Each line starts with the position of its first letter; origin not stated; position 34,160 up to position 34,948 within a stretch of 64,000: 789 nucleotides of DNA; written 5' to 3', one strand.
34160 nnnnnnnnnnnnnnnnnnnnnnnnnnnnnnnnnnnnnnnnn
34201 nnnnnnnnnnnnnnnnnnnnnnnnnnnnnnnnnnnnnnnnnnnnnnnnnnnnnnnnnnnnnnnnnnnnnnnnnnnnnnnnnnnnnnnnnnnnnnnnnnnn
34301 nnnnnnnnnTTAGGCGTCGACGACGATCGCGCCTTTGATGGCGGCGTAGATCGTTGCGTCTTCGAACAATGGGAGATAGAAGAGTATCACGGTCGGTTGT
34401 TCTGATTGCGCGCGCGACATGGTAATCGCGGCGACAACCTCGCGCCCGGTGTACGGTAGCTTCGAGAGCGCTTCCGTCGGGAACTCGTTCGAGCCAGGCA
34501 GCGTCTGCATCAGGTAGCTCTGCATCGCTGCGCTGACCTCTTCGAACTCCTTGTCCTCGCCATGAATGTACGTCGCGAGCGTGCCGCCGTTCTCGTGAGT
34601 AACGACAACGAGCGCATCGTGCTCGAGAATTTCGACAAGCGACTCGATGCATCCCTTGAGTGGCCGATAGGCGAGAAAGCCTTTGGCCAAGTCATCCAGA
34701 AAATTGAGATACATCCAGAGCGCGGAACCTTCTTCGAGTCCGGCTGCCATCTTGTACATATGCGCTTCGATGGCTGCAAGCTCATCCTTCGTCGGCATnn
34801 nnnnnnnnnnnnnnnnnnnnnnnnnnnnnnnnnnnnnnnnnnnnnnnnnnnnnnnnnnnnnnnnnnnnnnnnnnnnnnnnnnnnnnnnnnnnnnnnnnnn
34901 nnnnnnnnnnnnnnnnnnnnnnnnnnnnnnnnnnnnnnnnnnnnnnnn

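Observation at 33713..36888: queA operon extended by four small overlapping ORFs of unknown function, convergent on tgt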

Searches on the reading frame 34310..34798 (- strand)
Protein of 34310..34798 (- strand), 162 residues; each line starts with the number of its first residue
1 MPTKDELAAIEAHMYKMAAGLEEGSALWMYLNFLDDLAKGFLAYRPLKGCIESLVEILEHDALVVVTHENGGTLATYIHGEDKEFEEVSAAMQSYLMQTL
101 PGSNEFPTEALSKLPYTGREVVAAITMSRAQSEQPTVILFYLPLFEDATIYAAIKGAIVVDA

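Call 4: search_protein_families(library=pfam, proteins=[window:34310-34798:-], max_evalue=1)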
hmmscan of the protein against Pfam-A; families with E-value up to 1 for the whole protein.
window:34310-34798:- (162 aa): 0 families

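Call 6: search_protein_families(library=ncbifam, proteins=[window:34310-34798:-], max_evalue=1)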
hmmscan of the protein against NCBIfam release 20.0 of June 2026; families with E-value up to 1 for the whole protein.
window:34310-34798:- (162 aa): 0 families

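Call 7: search_protein_families(library=padloc, proteins=[window:34310-34798:-], max_evalue=1)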
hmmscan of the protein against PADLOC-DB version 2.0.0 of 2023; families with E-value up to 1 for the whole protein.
window:34310-34798:- (162 aa): 0 families

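Call 8: search_protein_families(library=phrogs, proteins=[window:34310-34798:-], max_evalue=1)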
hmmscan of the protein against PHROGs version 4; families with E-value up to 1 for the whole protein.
window:34310-34798:- (162 aa): 0 families

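Call 14: find_encoding_contigs(protein=window:34310-34798:-, flank=10000, max_places=6)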
Protein window:34310-34798:- (162 aa): 1 contig read that carries it; 1 place shown.
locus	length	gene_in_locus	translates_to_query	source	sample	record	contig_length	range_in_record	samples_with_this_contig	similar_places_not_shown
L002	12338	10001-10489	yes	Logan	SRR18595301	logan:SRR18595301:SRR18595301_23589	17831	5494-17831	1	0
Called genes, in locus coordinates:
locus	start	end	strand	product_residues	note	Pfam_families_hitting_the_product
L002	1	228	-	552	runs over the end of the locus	PF09972:DUF2207, PF20990:DUF2207_C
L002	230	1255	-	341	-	PF02618:YceG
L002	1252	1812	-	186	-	PF28549:NDPSase_N, PF00293:NUDIX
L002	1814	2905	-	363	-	PF00483:NTP_transferase, PF12804:NTP_transf_3 (faint), PF22640:ManC_GMP_beta-helix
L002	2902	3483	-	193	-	PF01569:PAP2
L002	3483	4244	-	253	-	PF02535:Zip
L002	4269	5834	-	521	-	PF07963:N_methyl (weak), PF11974:bMG3 (faint), PF13620:CarboxypepD_reg, PF13715:CarbopepD_reg_2 (faint), PF22904:NOMO1-like_2nd (faint), PF17210:SdrD_B (faint), PF13620:CarboxypepD_reg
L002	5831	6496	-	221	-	PF00730:HhH-GPD, PF00633:HHH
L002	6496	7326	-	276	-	PF01149:Fapy_DNA_glyco, PF06831:H2TH, PF06827:zf-FPG_IleRS (weak)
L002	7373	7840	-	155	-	-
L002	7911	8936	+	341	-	PF02547:Queuosine_synth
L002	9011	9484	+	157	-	-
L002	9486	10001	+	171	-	-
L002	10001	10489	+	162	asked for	-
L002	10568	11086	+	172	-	-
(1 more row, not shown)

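Call 20: find_homologous_proteins(query=window:34313-34798:-, max_evalue=0.01)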
Query window:34313-34798:- (162 aa): 9 proteins with E <= 0.01 among 92 candidates.
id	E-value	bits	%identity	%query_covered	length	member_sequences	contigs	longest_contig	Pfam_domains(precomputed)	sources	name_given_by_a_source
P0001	7.4e-100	349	100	100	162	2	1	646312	-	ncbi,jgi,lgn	ncbi:MAG: hypothetical protein WC866_00545 [Patescibacteria group bacterium]|jgi:hypothetical protei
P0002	1.5e-78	280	80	98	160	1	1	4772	-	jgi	jgi:hypothetical protein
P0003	7.0e-64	232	67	100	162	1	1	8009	-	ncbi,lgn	-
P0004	8.5e-62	226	66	100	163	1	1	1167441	-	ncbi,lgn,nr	ncbi:MAG: hypothetical protein QY323_06030 [Patescibacteria group bacterium]|nr:MAG: hypothetical pr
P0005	6.4e-58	213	61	98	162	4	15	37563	-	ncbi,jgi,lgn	jgi:hypothetical protein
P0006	2.3e-57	211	63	98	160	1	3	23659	-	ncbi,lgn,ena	-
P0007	1.8e-51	192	56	100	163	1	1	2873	-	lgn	-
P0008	1.7e-45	173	55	98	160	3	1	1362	-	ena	-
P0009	1.1e-44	170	54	98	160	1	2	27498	-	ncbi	-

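Call 21: find_encoding_contigs(protein=P0005, flank=8000, max_places=3)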
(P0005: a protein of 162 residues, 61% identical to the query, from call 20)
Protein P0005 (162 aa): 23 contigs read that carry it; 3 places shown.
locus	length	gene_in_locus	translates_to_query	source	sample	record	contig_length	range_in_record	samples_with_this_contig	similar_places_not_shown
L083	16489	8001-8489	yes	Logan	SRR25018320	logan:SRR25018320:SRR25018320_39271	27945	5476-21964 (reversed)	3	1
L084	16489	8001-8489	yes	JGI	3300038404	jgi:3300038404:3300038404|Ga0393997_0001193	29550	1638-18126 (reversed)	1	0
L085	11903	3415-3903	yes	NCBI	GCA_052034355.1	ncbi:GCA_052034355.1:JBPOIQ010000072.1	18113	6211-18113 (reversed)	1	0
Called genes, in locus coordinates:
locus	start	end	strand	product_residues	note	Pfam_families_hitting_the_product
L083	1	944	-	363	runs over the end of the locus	PF00483:NTP_transferase, PF12804:NTP_transf_3 (faint), PF22640:ManC_GMP_beta-helix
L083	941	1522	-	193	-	PF01569:PAP2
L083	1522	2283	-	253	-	PF02535:Zip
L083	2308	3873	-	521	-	PF07963:N_methyl (weak), PF11974:bMG3 (faint), PF13620:CarboxypepD_reg, PF13715:CarbopepD_reg_2 (faint), PF22904:NOMO1-like_2nd (faint), PF17210:SdrD_B (faint), PF17802:SpaA (faint), PF13620:CarboxypepD_reg (weak)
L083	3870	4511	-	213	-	PF00730:HhH-GPD, PF00633:HHH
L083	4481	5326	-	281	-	PF01149:Fapy_DNA_glyco, PF06831:H2TH, PF06827:zf-FPG_IleRS (weak)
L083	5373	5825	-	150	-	-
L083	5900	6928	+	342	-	PF02547:Queuosine_synth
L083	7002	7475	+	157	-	-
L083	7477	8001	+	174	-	-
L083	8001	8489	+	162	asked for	-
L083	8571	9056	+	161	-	-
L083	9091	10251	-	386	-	PF01702:TGT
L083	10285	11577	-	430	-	PF02689:Herpes_Helicase (faint), PF05970:PIF1, PF13245:AAA_19, PF13604:AAA_30, PF13538:UvrD_C_2 (weak)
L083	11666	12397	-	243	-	PF05175:MTS, PF03848:TehB, PF13489:Methyltransf_23, PF08241:Methyltransf_11, PF08242:Methyltransf_12, PF13649:Methyltransf_25, PF13847:Methyltransf_31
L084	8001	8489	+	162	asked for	-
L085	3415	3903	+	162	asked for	-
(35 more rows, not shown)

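Call 22: find_encoding_contigs(protein=P0009, flank=8000, max_places=3)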
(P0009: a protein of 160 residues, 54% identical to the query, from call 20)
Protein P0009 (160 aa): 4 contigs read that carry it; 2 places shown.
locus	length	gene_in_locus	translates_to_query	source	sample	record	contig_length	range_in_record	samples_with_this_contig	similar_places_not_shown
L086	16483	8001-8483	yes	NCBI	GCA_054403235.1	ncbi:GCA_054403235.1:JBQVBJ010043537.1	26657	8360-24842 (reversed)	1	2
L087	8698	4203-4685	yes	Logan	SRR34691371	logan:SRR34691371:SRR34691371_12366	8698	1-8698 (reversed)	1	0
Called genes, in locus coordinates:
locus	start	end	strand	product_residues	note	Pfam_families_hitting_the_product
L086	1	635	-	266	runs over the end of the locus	PF00950:ABC-3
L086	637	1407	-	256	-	PF00005:ABC_tran, PF13304:AAA_21 (weak)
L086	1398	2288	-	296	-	PF01297:ZnuA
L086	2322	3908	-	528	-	PF07963:N_methyl (weak), PF11974:bMG3 (faint), PF13620:CarboxypepD_reg (weak), PF13715:CarbopepD_reg_2 (faint), PF17210:SdrD_B (faint), PF22904:NOMO1-like_2nd (faint), PF13620:CarboxypepD_reg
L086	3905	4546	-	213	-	PF00730:HhH-GPD, PF00633:HHH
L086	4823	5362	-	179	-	PF01149:Fapy_DNA_glyco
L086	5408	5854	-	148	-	-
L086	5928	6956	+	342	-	PF02547:Queuosine_synth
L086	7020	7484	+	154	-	-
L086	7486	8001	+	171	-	-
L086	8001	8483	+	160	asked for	-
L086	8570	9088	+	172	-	-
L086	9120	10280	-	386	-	PF01702:TGT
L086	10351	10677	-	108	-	-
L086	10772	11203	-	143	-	PF00293:NUDIX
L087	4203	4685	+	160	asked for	-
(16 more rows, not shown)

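Call 23: find_encoding_contigs(protein=P0003, flank=8000, max_places=3)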
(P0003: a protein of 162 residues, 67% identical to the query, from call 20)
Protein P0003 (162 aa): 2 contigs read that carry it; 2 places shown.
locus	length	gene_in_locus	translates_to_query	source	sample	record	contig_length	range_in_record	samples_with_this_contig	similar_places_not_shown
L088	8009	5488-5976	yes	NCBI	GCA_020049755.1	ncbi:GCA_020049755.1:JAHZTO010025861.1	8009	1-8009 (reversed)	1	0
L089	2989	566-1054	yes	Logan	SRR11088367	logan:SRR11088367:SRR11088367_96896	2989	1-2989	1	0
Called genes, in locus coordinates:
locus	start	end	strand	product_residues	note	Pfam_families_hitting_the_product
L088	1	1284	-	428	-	?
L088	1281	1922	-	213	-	PF00730:HhH-GPD, PF00633:HHH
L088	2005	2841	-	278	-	PF01149:Fapy_DNA_glyco, PF06831:H2TH, PF06827:zf-FPG_IleRS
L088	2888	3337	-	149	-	-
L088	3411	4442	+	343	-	PF02547:Queuosine_synth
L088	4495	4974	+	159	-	-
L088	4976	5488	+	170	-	-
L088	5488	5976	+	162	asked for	-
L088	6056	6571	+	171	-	-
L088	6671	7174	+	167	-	-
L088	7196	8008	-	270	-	?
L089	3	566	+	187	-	?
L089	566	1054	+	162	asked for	-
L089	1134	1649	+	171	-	-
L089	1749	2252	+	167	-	-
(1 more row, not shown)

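Call 24: find_encoding_contigs(protein=P0002, flank=8000, max_places=3)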
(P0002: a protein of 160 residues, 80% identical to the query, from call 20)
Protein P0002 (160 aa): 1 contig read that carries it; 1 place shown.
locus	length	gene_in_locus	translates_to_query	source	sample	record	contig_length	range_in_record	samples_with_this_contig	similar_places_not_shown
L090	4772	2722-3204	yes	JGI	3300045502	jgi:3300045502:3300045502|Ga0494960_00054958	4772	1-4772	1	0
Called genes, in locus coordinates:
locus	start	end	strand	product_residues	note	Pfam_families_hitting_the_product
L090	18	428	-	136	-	-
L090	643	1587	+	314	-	-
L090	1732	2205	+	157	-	-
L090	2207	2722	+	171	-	-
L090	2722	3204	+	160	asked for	-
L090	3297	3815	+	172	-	-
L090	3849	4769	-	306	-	PF01702:TGT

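Call 36: predict_structure(alignment_id=A2)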
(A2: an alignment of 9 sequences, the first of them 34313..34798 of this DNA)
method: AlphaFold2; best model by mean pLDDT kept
length: 162 residues; sequences in the alignment: 9
mean_pLDDT: 81.2   pTM: 0.81
mean pLDDT of the five models: 81.2, 80.2, 57.7, 56.8, 49.8
residues with pLDDT >= 90: 34; 70-90: 102; 50-70: 25; < 50: 1
segments of 3 or more residues with pLDDT < 50: none
pLDDT, mean of each block of 10 residues (from residue 1): 78 79 77 89 90 84 81 59 66 88 89 80 86 78 91 89 63
secondary structure, 60 per line:
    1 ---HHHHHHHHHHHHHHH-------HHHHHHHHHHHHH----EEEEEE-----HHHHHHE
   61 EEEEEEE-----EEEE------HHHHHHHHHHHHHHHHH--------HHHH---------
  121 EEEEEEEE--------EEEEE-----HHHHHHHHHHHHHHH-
elements in order: H4-18 H26-38 E43-48 H54-59 E60-67 E73-76 H83-99 H108-111 E121-128 E137-141 H147-161
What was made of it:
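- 34310..34798 (-): Gene c, 162 aa, family C. Its start overlaps the stop of b by 1 nt (TGATG). AF2 model pLDDT 81.2, pTM 0.81 (call 36).
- The AF2 model of c is confident (call 36).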

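Call 40: fold_search(model_id=the predicted structure, library=pdb)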
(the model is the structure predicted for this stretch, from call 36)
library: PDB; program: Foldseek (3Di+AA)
matches with E <= 10: 800; with E <= 0.001: 0
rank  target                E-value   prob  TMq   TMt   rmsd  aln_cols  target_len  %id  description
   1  2gx5_D                2.1e-02  0.28  0.21  0.21  15.5       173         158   11  N-terminal GAF domain of transcriptional pleiotropic repressor CodY (released 2007-04-17)
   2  9a6f_A                2.9e-02  0.21  0.19  0.14  15.6       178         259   13  Integrative model of CODY-YPPF by crosslinking MS and deep learning (released 2024-09-18)
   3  2b18                  3.9e-02  0.25  0.22  0.23  15.7       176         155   12  N-terminal GAF domain of transcriptional pleiotropic repressor CodY. (released 2006-02-21)
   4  2gx5_A                3.9e-02  0.23  0.22  0.22  14.8       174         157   13  N-terminal GAF domain of transcriptional pleiotropic repressor CodY (released 2007-04-17)
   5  2gx5_C                4.9e-02  0.23  0.22  0.22  14.9       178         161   11  N-terminal GAF domain of transcriptional pleiotropic repressor CodY (released 2007-04-17)
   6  5y3a_G                6.9e-02  0.16  0.17  0.22  14.4       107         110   10  Crystal structure of Ragulator complex (p18 49-161) (released 2017-12-27)
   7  5lnh_A                8.7e-02  0.25  0.26  0.19  14.8       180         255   14  Structure of full length Unliganded CodY from Bacillus subtilis (released 2017-01-11)
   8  4g3k_A                1.0e-01  0.20  0.23  0.24  14.4       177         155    7  Crystal structure of a. aeolicus nlh1 gaf domain in an inactive state (released 2013-05-29)
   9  3kye_C                1.0e-01  0.15  0.16  0.20  14.0       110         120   13  Crystal Structure of Roadblock/LC7 Domain from Streptomyces avermitilis (released 2009-12-22)
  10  8fw5_D                1.1e-01  0.15  0.22  0.14  15.5       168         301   10  Chimeric HsGATOR1-SpGtr-SpLam complex (released 2023-07-26)
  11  6oei                  1.2e-01  0.15  0.23  0.16  16.1       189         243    8  Yeast Spc42 N-terminal coiled-coil fused to PDB: 3K2N (released 2019-04-24)
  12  6ulg_F                1.2e-01  0.09  0.18  0.13  15.0       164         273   11  Cryo-EM structure of the FLCN-FNIP2-Rag-Ragulator complex (released 2019-11-20)
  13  8jrc_B                1.3e-01  0.18  0.24  0.24  16.3       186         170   11  Crystal structure of the GAF domain of the transcriptional activator NifA (released 2024-06-19)
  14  3rfb_B                1.4e-01  0.16  0.23  0.23  16.4       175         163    7  Structure of fRMsr (released 2012-04-11)
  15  3kye_A                1.4e-01  0.12  0.15  0.19  13.3       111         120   14  Crystal Structure of Roadblock/LC7 Domain from Streptomyces avermitilis (released 2009-12-22)
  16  9jue_C                1.8e-01  0.09  0.15  0.18  14.4       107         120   14  Roadblock3 homodimer structure from Candidatus Prometheoarchaeum syntrophicum strain MK-D1 (released 2024-10-16)
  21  3kye_B                2.7e-01  0.10  0.16  0.20  14.1       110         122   13  Crystal Structure of Roadblock/LC7 Domain from Streptomyces avermitilis (released 2009-12-22)
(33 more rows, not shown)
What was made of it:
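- On GAF domain superfamily: Nothing reaches E 0.001 (call 40).
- Closest known: GAF domains. Same: GAF domains are the top Foldseek hits (calls 36, 40).
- Closest known: Roadblock/LC7/MglB and Ragulator. Same: They give weak Foldseek hits (3kye, 5y3a, 9jue; call 40).
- The AF2 model of c is an alpha/beta sandwich whose best structural matches are GAF and Roadblock domains (calls 36, 40).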

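Call 43: search_solved_structures(query=A2, max_evalue=10)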
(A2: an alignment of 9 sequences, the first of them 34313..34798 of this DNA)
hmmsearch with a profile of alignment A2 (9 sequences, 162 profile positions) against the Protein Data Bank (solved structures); distinct sequences matched with E-value up to 10: 4.
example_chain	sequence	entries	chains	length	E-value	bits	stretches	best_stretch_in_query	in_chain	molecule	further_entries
7mcd_A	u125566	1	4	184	0.00042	23.6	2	67-132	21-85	AI-designed TIM-barrel F15C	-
9mdz_E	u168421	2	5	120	0.35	14.1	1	84-153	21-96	anti-IL23R VHH | VHH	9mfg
8gs7_A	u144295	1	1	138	0.46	13.7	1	85-134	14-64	Major ampullate spidroin 2 variant 3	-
7mmx_A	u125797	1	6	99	0.5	13.6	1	38-91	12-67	Propanediol utilization protein PduA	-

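Call 51: fold_search(model_id=the predicted structure, library=viral)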
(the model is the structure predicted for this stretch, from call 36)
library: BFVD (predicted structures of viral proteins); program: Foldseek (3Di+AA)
matches with E <= 10: 635; with E <= 0.001: 0
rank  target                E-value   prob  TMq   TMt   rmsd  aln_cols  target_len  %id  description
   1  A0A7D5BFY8            5.4e-02  0.35  0.17  0.33  11.0        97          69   12  Uncharacterized protein [Stenotrophomonas phage vB_SmaS-AXL_3]
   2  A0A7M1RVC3            6.8e-02  0.08  0.17  0.12  21.9       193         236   13  Uncharacterized protein [uncultured phage cr130_1]
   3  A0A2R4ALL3            1.1e-01  0.12  0.20  0.17  15.1       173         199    9  Uncharacterized protein [Aeromonas phage AhSzq-1]
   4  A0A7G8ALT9            1.1e-01  0.11  0.17  0.10  18.2       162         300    7  (no name in the UniProt tables at hand)
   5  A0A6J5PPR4            1.2e-01  0.23  0.21  0.32  11.4       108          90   19  Uncharacterized protein [uncultured Caudovirales phage]
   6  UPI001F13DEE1         1.3e-01  0.33  0.27  0.14  11.3       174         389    9  (no name look-up for this kind of identifier)
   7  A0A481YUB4            2.0e-01  0.14  0.21  0.19  12.7       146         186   12  Uncharacterized protein [Marseillevirus LCMAC103]
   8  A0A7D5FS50            2.2e-01  0.13  0.17  0.26  15.6        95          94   13  (no name in the UniProt tables at hand)
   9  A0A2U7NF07            2.2e-01  0.08  0.18  0.20  14.5       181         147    7  Uncharacterized protein [Pseudomonas phage PspYZU05]
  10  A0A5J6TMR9            2.5e-01  0.11  0.16  0.22  14.7       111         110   14  (no name in the UniProt tables at hand)
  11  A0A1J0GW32            2.6e-01  0.10  0.15  0.23  12.7        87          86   13  Uncharacterized protein [Streptomyces phage BRock]
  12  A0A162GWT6            2.6e-01  0.07  0.18  0.22  17.1       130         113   14  Uncharacterized protein [Mocis latipes granulovirus]
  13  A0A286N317            2.8e-01  0.04  0.13  0.10  20.3       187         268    9  Uncharacterized protein [Arthrobacter phage Colucci]
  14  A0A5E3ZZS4            2.9e-01  0.07  0.16  0.07  15.4       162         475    9  (no name in the UniProt tables at hand)
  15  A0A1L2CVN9            3.5e-01  0.15  0.26  0.15  11.6       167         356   11  AAA+ ATPase domain-containing protein [Pectobacterium phage vB_PcaM_CBB]
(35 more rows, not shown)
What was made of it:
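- Tried and rejected: Foldseek against BFVD found nothing (call 51).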

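Call 55: find_related_loci(query=A2, collection=metagenome_contigs, flank=8000)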
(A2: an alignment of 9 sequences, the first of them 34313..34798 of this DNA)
Query A2 (162 aa) in metagenome_contigs; peptide patterns used: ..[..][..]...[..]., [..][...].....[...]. (x = any residue, [..] = any of these).
600 stretches matched a pattern, but none encodes a relative of the query by tblastn (E <= 1e-3).
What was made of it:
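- Tried and rejected: It returned only random matches (call 55).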

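Call 57: find_related_loci(query=A2, collection=viral_contigs, flank=5000)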
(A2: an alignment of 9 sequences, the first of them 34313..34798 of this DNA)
Query A2 (162 aa) in viral_contigs; peptide patterns used: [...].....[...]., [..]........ (x = any residue, [..] = any of these).
254 stretches matched a pattern, but none encodes a relative of the query by tblastn (E <= 1e-3).

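Call 59: search_protein_representatives(alignment_id=A2)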
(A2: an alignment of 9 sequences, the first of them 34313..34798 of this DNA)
Query: 9 sequences, 162 profile positions. Proteins with E-value up to 0.001 (for the whole library): 12; up to 1e-10: 7; up to 1e-30: 3. The best 12 are listed.
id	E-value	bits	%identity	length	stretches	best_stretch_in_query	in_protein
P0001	5.3e-83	293.2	-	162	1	1-161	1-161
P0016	9.0e-45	168.9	-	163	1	1-159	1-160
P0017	6.6e-31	123.8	-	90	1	74-161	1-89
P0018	1.5e-13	67.4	-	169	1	8-146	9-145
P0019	1.0e-12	64.7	-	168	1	8-159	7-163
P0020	1.3e-12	64.3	-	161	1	15-160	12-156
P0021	1.3e-11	61.1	-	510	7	115-147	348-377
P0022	2.2e-09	53.9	-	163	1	5-161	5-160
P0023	3.1e-07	46.8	-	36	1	127-161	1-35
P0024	7.0e-07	45.7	-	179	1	18-160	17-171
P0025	6.9e-06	42.5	-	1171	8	8-38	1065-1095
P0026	4.8e-04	36.5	-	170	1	23-159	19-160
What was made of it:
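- Family c has 9 clusters among 5.77 billion proteins (call 20) and 12 hits among 1.84 billion representatives (call 59). The taxonomic range is narrow (calls 20, 59).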

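Call 61: list_cluster_members(proteins=[P0016, P0018, P0019, P0020, P0022, P0024, P0026])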
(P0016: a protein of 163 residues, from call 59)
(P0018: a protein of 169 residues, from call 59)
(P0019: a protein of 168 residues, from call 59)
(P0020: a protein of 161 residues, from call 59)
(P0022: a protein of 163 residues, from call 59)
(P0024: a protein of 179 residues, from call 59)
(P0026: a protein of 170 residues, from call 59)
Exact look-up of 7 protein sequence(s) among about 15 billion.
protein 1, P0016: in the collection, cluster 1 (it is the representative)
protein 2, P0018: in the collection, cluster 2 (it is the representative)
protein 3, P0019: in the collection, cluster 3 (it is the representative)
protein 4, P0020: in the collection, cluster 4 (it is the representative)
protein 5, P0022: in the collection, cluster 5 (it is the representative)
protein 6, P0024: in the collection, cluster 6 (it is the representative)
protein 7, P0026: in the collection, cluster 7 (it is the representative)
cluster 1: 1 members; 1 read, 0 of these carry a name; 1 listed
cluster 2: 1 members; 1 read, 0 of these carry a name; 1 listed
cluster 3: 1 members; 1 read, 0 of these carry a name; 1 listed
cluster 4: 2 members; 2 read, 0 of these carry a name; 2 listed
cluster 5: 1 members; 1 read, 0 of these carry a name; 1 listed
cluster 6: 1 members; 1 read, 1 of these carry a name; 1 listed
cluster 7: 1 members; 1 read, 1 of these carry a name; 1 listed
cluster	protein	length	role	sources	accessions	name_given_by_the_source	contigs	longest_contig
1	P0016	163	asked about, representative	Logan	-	-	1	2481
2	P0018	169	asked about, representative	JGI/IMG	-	-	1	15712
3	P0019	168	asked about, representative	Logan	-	-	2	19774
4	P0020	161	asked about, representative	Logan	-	-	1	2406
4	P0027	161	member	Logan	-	-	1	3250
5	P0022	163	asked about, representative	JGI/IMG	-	-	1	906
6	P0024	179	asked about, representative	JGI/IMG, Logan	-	hypothetical protein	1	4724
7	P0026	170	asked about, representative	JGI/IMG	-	hypothetical protein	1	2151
